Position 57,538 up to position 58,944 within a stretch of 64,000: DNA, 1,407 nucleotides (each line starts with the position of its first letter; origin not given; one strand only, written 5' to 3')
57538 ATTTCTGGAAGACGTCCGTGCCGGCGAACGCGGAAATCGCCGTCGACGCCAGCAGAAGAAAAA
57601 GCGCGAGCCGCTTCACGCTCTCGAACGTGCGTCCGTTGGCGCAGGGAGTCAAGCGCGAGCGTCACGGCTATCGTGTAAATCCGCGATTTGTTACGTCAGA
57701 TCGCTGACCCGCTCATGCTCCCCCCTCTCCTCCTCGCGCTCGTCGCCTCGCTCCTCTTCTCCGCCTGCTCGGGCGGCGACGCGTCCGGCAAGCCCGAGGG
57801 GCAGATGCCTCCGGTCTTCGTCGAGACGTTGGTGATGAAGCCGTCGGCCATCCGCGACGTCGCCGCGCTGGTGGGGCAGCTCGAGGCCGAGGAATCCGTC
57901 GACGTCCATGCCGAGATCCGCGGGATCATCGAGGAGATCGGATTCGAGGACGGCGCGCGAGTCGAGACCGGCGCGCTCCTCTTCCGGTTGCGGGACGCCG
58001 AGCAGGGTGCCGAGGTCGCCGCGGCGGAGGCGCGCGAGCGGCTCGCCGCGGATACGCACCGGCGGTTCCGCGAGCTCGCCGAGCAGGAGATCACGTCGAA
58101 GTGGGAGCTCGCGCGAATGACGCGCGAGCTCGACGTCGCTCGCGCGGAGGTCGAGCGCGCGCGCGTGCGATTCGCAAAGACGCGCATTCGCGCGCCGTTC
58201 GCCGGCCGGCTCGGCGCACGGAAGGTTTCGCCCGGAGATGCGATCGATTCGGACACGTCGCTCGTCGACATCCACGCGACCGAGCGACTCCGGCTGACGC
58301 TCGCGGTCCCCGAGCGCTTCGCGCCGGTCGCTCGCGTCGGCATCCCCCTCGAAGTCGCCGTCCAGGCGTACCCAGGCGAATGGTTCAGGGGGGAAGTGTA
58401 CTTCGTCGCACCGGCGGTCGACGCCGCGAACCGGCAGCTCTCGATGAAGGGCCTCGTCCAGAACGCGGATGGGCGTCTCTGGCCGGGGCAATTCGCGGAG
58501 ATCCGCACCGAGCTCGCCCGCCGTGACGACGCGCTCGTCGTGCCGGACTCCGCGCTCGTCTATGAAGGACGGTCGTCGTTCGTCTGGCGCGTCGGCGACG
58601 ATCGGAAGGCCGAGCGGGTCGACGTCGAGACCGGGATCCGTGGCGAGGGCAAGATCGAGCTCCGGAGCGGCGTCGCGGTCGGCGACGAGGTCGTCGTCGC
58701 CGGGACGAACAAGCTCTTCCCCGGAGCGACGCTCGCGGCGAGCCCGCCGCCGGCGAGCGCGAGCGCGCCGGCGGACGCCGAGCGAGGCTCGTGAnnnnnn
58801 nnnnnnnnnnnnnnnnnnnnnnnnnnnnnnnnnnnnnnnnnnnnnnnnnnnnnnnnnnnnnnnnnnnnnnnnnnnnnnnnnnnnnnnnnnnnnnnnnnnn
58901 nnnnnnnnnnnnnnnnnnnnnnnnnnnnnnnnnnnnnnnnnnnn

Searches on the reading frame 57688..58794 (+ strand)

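Call 89: search_protein_families(library=pfam, proteins=[window:57688-58794:+], max_evalue=0.00001)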
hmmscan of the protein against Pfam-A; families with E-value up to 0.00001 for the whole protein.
window:57688-58794:+ (368 aa): 2 families
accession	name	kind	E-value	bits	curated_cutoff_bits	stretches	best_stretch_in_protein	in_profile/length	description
PF16576.10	HlyD_D23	-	2.5e-23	82.9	30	1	61-270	8-214/214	Barrel-sandwich domain of CusB or HlyD membrane-fusion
PF13437.12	HlyD_3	-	8.8e-11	42.9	22.2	1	167-259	2-95/106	HlyD family secretion protein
